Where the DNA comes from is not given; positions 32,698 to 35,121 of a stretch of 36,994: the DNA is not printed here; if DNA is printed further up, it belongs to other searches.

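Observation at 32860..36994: Two divergent, unusually compact GRE paralogs in tandem with atypical catalytic-loop residues and no activase in view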

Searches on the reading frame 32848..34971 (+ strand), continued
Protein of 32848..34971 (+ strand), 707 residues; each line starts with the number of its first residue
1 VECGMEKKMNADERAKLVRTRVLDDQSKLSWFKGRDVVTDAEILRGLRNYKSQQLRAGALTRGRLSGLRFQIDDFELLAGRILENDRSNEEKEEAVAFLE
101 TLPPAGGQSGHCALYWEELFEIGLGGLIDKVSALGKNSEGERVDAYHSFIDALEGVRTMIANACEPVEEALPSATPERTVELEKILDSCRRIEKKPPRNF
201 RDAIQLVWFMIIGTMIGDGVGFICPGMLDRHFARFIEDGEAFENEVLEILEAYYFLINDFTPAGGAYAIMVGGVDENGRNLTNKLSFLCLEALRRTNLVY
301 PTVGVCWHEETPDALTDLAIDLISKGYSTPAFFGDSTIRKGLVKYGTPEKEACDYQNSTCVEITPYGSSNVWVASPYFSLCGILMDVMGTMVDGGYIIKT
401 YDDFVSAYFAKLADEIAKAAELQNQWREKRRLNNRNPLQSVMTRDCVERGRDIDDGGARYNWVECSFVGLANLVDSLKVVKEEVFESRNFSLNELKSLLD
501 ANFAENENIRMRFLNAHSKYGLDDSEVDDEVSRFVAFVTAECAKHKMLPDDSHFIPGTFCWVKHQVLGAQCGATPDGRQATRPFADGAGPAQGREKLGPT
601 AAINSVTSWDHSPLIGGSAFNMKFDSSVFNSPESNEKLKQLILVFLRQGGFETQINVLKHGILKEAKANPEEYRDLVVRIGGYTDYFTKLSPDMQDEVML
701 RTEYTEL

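Call 52: search_protein_families(library=pfam, proteins=[L013:8264-9946:+, L017:8181-9923:+, L017:7079-8134:+, L025:8765-9814:+, L025:12120-13790:+, L029:8870-9907:+, L042:8490-9968:+, L048:8428-9696:+, L061:7827-9923:+, L001:8916-9959:+], max_evalue=0.001)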
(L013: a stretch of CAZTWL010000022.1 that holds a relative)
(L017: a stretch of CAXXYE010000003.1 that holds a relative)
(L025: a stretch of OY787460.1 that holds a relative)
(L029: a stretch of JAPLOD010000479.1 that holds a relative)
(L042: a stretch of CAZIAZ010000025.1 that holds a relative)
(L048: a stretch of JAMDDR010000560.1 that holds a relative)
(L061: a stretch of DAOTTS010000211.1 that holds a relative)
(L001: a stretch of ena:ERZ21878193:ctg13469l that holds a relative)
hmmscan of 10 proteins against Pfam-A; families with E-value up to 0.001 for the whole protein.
L013:8264-9946:+ (560 aa): 4 families
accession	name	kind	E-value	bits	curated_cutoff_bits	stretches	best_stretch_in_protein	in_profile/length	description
PF00464.25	SHMT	-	7.8e-165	548.7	27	1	156-530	3-399/399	Serine hydroxymethyltransferase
PF02502.23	LacAB_rpiB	-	2.5e-54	183.4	24.7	1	3-141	1-138/138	Ribose/Galactose Isomerase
PF00155.27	Aminotran_1_2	-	1.3e-09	38.2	19.7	1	229-517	52-353/361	Aminotransferase class I and II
PF01212.27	Beta_elim_lyase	-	5.4e-05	23.1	27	1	226-489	39-273/288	Beta-eliminating lyase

L017:8181-9923:+ (580 aa): 1 family
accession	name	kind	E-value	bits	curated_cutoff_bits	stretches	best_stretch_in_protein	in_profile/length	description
PF01663.27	Phosphodiest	-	6.2e-44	151.4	23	1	24-313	1-247/342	Type I phosphodiesterase / nucleotide pyrophosphatase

L017:7079-8134:+ (351 aa): 1 family
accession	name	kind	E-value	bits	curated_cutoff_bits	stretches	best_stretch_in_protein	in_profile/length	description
PF00248.27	Aldo_ket_red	-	2.5e-65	220.9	24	1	36-327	2-289/291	Aldo/keto reductase family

L025:8765-9814:+ (349 aa): 1 family
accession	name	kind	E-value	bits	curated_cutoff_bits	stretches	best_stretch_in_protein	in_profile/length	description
PF01208.23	URO-D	-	2e-27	96.6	23.9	1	100-347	104-345/346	Uroporphyrinogen decarboxylase (URO-D)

L025:12120-13790:+ (556 aa): 2 families
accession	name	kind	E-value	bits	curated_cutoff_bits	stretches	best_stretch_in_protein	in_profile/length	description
PF22422.2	MGH1-like_GH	-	1.2e-21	78.1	27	1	149-426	75-345/356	Mannosylglycerate hydrolase MGH1-like glycoside hydrolase domain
PF01204.24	Trehalase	-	1.2e-05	24.8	21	1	256-413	308-464/512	Trehalase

L029:8870-9907:+ (345 aa): 0 families

L042:8490-9968:+ (492 aa): 1 family
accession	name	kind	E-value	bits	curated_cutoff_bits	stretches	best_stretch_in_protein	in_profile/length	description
PF00171.27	Aldedh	-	1.1e-172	575.3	23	1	14-480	1-461/461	Aldehyde dehydrogenase family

L048:8428-9696:+ (422 aa): 1 family
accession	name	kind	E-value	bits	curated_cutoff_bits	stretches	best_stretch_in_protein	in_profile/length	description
PF04734.18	Ceramidase_alk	-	1.8e-14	53.7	32.1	1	3-239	3-258/509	Neutral/alkaline non-lysosomal ceramidase, N-terminal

L061:7827-9923:+ (698 aa): 3 families
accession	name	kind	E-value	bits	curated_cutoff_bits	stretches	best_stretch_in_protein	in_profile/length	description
PF01131.25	Topoisom_bac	-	1.8e-119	399.9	35.1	1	128-566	2-410/411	DNA topoisomerase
PF01396.24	Zn_ribbon_Top1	-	6.6e-27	93.5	32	2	601-636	2-37/39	Topoisomerase DNA binding C4 zinc finger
PF01751.28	Toprim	-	1.8e-19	70.1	23.1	1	3-113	2-96/96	Toprim domain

L001:8916-9959:+ (347 aa): 0 families

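Call 61: predict_structure(alignment_id=A1)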
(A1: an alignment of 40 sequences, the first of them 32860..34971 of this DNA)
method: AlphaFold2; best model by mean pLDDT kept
length: 703 residues; sequences in the alignment: 40
mean_pLDDT: 91.7   pTM: 0.92
mean pLDDT of the five models: 91.7, 91.1, 89.9, 88.7, 88.7
residues with pLDDT >= 90: 542; 70-90: 131; 50-70: 27; < 50: 3
segments of 3 or more residues with pLDDT < 50: 1-3
pLDDT, mean of each block of 10 residues (from residue 1): 70 94 91 96 93 98 97 96 96 95 78 96 98 95 98 98 98 96 98 97 97 90 91 93 97 92 90 95 97 93 97 98 94 94 93 74 76 89 95 92 98 95 92 95 95 91 89 96 96 96 94 91 94 96 91 75 84 85 61 88 91 82 94 97 92 93 94 84 89 86 85
secondary structure, 60 per line:
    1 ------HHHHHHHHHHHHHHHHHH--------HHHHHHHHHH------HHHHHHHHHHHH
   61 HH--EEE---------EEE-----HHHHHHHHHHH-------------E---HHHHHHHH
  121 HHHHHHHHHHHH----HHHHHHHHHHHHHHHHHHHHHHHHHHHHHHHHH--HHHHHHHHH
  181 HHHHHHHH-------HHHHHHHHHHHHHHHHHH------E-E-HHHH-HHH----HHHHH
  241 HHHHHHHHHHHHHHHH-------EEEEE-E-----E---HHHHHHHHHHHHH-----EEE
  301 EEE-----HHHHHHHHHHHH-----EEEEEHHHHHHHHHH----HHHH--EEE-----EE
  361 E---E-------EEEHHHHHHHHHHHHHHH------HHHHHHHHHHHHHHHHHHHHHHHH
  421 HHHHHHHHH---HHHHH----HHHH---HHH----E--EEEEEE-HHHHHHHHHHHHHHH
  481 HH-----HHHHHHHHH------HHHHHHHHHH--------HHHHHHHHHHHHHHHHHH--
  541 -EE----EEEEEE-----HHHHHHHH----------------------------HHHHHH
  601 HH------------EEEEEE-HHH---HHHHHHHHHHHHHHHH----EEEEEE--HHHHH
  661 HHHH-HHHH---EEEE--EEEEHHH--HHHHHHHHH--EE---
elements in order (helices of 4 or more, strands of 3 or more residues): H7-24 H33-42 H49-62 E65-67 E77-79 H85-95 H113-132 H137-169 H172-188 H196-213 H224-227 H236-256 E264-268 H280-292 E298-303 H309-320 E326-330 H331-340 H345-348 E351-353 E359-361 E373-375 H376-390 H397-429 H433-437 H442-445 E459-464 H466-482 H488-496 H503-512 H521-538 E548-553 H559-566 H595-602 E615-620 H628-643 E648-653 H656-664 H666-669 E673-676 E679-682 H688-696

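Call 64: fold_search(model_id=the predicted structure, library=pdb)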
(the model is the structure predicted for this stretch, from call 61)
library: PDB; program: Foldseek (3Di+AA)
matches with E <= 10: 366; with E <= 0.001: 64
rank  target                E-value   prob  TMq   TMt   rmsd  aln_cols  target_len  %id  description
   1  1r8w_A                2.6e-45  1.00  0.91  0.81   3.4       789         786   25  Native structure of the B12-independent glycerol dehydratase from clostridium butyricum (released 2004-06-01)
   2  5faw_A                4.6e-43  1.00  0.90  0.79   3.6       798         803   23  T502A mutant of choline TMA-lyase (released 2016-09-28)
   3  8yjo_A                8.1e-43  1.00  0.90  0.83   3.3       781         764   26  Structure of E. coli glycyl radical enzyme PflD with bound malonate (released 2024-10-02)
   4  9rcp_B                8.5e-43  1.00  0.90  0.80   3.8       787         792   23  1,2-propanediol dehydratase with 0.1 % 1,3-propanediol additive (released 2025-06-11)
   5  9rco_A                9.3e-43  1.00  0.89  0.79   3.9       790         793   23  1,2-propanediol dehydratase with 0.1 % glycerol additive (released 2025-06-11)
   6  5fau_B                1.3e-42  1.00  0.90  0.80   3.6       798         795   23  wild-type choline TMA lyase in complex with choline (released 2016-09-28)
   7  5fay_A                1.9e-42  1.00  0.90  0.79   3.9       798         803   23  Y208F mutant of choline TMA-lyase (released 2016-09-28)
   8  5i2g_B                2.2e-42  1.00  0.89  0.79   3.8       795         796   25  1,2-propanediol Dehydration in Roseburia inulinivorans; Structural Basis for Substrate and Enantiomer Selectivity (released 2016-06-01)
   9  9ht9_A                2.5e-42  1.00  0.91  0.81   3.5       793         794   24  CutC in complex with inhibitor1 (released 2026-01-14)
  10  6vue_B                2.5e-42  1.00  0.89  0.78   4.9       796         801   23  wild-type choline TMA lyase in complex with 1-methyl-1,2,3,6-tetrahydropyridin-3-ol (released 2020-11-04)
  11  5i2g_A                2.9e-42  1.00  0.89  0.79   3.8       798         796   25  1,2-propanediol Dehydration in Roseburia inulinivorans; Structural Basis for Substrate and Enantiomer Selectivity (released 2016-06-01)
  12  5kdp_A                3.4e-42  1.00  0.90  0.79   3.1       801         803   23  E491A mutant of choline TMA-lyase (released 2016-09-28)
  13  9f3x_C                3.5e-42  1.00  0.90  0.81   3.4       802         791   23  CutC choline lyase in complex with cyclopropylcholine (released 2024-05-08)
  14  9r0v_A                5.2e-42  1.00  0.89  0.79   3.5       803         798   24  CutC IN COMPLEX WITH Inhibitor (released 2026-02-11)
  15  5fau_A                5.4e-42  1.00  0.90  0.80   4.5       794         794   23  wild-type choline TMA lyase in complex with choline (released 2016-09-28)
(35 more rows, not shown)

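Call 84: find_homologous_proteins(query=L006:7991-8806:+, max_evalue=1e-20)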
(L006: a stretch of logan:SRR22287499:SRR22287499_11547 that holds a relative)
Query L006:7991-8806:+ (272 aa): 7995 proteins with E <= 1e-20 among 8000 candidates; the best 120 are listed.
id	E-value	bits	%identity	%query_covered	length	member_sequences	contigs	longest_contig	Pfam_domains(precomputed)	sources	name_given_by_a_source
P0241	1.4e-150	519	78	100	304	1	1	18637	PF14697.12,PF04055.28,PF13353.12,PF12837.13,PF00037.33,PF13484.12,PF12838.13,PF13237.12,PF13183.12,PF13187.12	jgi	jgi:glycyl-radical enzyme activating protein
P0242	4.3e-147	507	79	97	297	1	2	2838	PF14697.12,PF04055.28,PF13353.12,PF12837.13,PF00037.33,PF12838.13,PF13237.12,PF13187.12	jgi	jgi:pyruvate formate lyase activating enzyme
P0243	4.3e-147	507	79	97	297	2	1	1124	PF14697.12,PF04055.28,PF13353.12,PF12837.13,PF00037.33,PF12838.13,PF13237.12,PF13187.12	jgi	jgi:pyruvate formate lyase activating enzyme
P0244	4.7e-146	504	77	100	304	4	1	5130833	PF14697.12,PF04055.28,PF13353.12,PF12837.13,PF00037.33,PF13484.12,PF12838.13,PF13237.12,PF13187.12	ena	-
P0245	3.5e-145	501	76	100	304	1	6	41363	PF04055.28,PF13353.12,PF12837.13,PF00037.33,PF13237.12,PF13187.12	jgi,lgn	jgi:pyruvate formate lyase activating enzyme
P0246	1.9e-144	498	75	100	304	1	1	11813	PF14697.12,PF04055.28,PF13353.12,PF12837.13,PF00037.33,PF12838.13,PF13237.12,PF13187.12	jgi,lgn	-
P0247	1.1e-143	496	75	100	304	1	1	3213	PF04055.28,PF13353.12,PF12837.13,PF00037.33,PF13484.12,PF12838.13,PF13237.12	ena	-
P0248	5.2e-143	494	74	100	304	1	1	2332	PF04055.28,PF13353.12,PF12837.13,PF00037.33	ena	-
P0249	2.0e-142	492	75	100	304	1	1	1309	PF14697.12,PF04055.28,PF12797.13,PF13353.12,PF12837.13,PF00037.33,PF13484.12,PF12838.13,PF13237.12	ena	-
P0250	2.2e-141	488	76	97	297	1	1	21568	PF14697.12,PF04055.28,PF13353.12,PF12837.13,PF00037.33,PF12838.13,PF13237.12,PF13183.12,PF13187.12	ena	-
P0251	3.0e-141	488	76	97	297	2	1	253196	PF14697.12,PF04055.28,PF13353.12,PF12837.13,PF00037.33,PF12838.13,PF13237.12,PF13183.12,PF13187.12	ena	-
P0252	5.4e-141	487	74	100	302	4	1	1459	PF04055.28,PF13353.12,PF12837.13,PF00037.33,PF13484.12,PF12838.13,PF13237.12,PF13187.12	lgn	-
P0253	7.3e-141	487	74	100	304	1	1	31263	PF14697.12,PF04055.28,PF13353.12,PF12837.13,PF00037.33,PF12838.13,PF13237.12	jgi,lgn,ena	-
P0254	1.9e-140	485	73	100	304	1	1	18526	PF14697.12,PF04055.28,PF12797.13,PF13353.12,PF12837.13,PF00037.33,PF13237.12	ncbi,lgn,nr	ncbi:MAG: glycyl-radical enzyme activating protein [Victivallaceae bacterium]|nr:glycyl-radical enzy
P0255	1.6e-138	479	72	100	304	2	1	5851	PF04055.28,PF13353.12,PF12837.13,PF00037.33,PF13183.12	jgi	jgi:glycyl-radical enzyme activating protein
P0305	2.0e-124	433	67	98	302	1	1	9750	PF04055.28,PF13353.12,PF12837.13,PF00037.33,PF13237.12,PF13183.12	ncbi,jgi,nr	ncbi:MAG: glycyl-radical enzyme activating protein [Kiritimatiellaeota bacterium]|nr:glycyl-radical 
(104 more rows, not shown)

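Call 85: find_encoding_contigs(protein=P0305, flank=10000, max_places=3)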
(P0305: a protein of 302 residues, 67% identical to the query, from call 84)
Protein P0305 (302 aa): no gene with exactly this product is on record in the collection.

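Call 86: list_cluster_members(proteins=[P0305, P0001, P0121])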
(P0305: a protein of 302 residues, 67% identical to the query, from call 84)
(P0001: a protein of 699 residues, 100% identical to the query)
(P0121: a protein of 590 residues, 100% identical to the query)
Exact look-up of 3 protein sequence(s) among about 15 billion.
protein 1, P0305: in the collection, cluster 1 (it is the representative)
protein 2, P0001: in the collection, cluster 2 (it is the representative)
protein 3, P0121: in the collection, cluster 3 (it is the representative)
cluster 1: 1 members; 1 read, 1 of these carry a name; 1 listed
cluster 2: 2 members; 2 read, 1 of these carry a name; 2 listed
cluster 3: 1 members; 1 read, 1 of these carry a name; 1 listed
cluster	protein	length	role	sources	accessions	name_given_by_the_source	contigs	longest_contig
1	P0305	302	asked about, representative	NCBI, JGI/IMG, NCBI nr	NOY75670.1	MAG: glycyl-radical enzyme activating protein [Kiritimatiellaeota bacterium] | glycyl-radical enzyme activating protein [Kiritimatiellota bacterium]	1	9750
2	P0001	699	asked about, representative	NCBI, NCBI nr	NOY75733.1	MAG: hypothetical protein GXP32_08065 [Kiritimatiellaeota bacterium] | hypothetical protein [Kiritimatiellota bacterium]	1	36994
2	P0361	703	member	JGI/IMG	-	-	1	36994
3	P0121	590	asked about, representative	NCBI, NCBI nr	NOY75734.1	MAG: hypothetical protein GXP32_08070, partial [Kiritimatiellaeota bacterium] | hypothetical protein [Kiritimatiellota bacterium]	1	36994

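Call 89: search_protein_families(library=pfam, proteins=[L023:300-4010:+, L023:3977-5725:+, L023:5722-6597:+, L023:14067-16250:+, L062:5446-6750:+, L062:6818-7807:+, L062:7883-8827:+, L062:8900-9934:+, L046:6858-8960:+, L010:3181-5322:+], max_evalue=0.0001)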
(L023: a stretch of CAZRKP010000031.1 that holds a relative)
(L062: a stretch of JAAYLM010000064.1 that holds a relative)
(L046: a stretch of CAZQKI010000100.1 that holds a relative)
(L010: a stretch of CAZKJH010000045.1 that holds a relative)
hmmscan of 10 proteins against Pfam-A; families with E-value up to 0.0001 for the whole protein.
L023:300-4010:+ (1236 aa): 3 families
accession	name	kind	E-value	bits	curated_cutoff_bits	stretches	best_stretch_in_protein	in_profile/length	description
PF13860.13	FlgD_ig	-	7.8e-10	39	27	1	199-260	11-70/79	FlgD Ig-like domain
PF01436.27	NHL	-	1.1e-08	35.1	20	0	491-514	3-26/28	NHL repeat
PF21959.2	DUF6923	-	6.9e-06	26.5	27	1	338-515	43-201/234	Repeat of unknown function (DUF6923)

L023:3977-5725:+ (582 aa): 0 families

L023:5722-6597:+ (291 aa): 2 families
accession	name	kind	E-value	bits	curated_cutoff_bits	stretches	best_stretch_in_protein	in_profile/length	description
PF00722.28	Glyco_hydro_16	-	3.1e-15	56.5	22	1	105-275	28-174/175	Glycosyl hydrolases family 16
PF03935.22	SKN1_KRE6_Sbg1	-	2.1e-08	33.5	30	0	178-285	345-456/501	Beta-glucan synthesis-associated protein SKN1/KRE6/Sbg1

L023:14067-16250:+ (727 aa): 2 families
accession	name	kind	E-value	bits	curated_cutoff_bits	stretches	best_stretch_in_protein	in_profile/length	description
PF13472.12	Lipase_GDSL_2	-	2.1e-11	45.1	32.9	1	134-333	1-176/178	GDSL-like Lipase/Acylhydrolase family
PF00657.28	Lipase_GDSL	-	7.9e-09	36.4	23.6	1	132-340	1-208/208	GDSL-like Lipase/Acylhydrolase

L062:5446-6750:+ (434 aa): 1 family
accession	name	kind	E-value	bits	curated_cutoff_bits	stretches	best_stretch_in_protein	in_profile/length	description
PF13378.12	MR_MLE_C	-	1.9e-05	24.9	29.4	1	184-323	5-127/219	Enolase C-terminal domain-like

L062:6818-7807:+ (329 aa): 3 families
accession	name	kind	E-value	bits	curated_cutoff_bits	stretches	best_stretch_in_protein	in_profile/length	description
PF02894.22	GFO_IDH_MocA_C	-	1.5e-30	107.1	22.9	1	122-326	1-216/218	Oxidoreductase family, C-terminal alpha/beta domain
PF22725.1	GFO_IDH_MocA_C3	-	3.1e-29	101.9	27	1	121-241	4-123/124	GFO/IDH/MocA C-terminal domain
PF01408.29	GFO_IDH_MocA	-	3.9e-24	86.1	24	1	4-108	13-118/120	Oxidoreductase family, NAD-binding Rossmann fold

L062:7883-8827:+ (314 aa): 1 family
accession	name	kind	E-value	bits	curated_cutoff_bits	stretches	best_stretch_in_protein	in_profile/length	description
PF00795.27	CN_hydrolase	-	2.7e-13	50.3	23.2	1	47-237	34-249/256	Carbon-nitrogen hydrolase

L062:8900-9934:+ (344 aa): 3 families
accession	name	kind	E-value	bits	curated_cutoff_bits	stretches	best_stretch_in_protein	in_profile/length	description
PF01408.29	GFO_IDH_MocA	-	1.2e-16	61.9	24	1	13-131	2-119/120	Oxidoreductase family, NAD-binding Rossmann fold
PF22725.1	GFO_IDH_MocA_C3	-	1.7e-11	44.6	27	1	181-249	51-123/124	GFO/IDH/MocA C-terminal domain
PF02894.22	GFO_IDH_MocA_C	-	2.8e-09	37.5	22.9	1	179-341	45-208/218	Oxidoreductase family, C-terminal alpha/beta domain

L046:6858-8960:+ (700 aa): 0 families

L010:3181-5322:+ (713 aa): 3 families
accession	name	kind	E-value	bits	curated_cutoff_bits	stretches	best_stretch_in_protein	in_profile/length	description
PF13229.12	Beta_helix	-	2.5e-12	47.1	25.9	1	353-485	9-118/158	Right handed beta helix region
PF21231.2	GH141_M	-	6.5e-11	42.8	27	1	225-257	124-156/156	GH141 insertion domain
PF05048.19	NosD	-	2.6e-05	24.2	23.6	0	411-566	48-175/212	Periplasmic copper-binding protein (NosD)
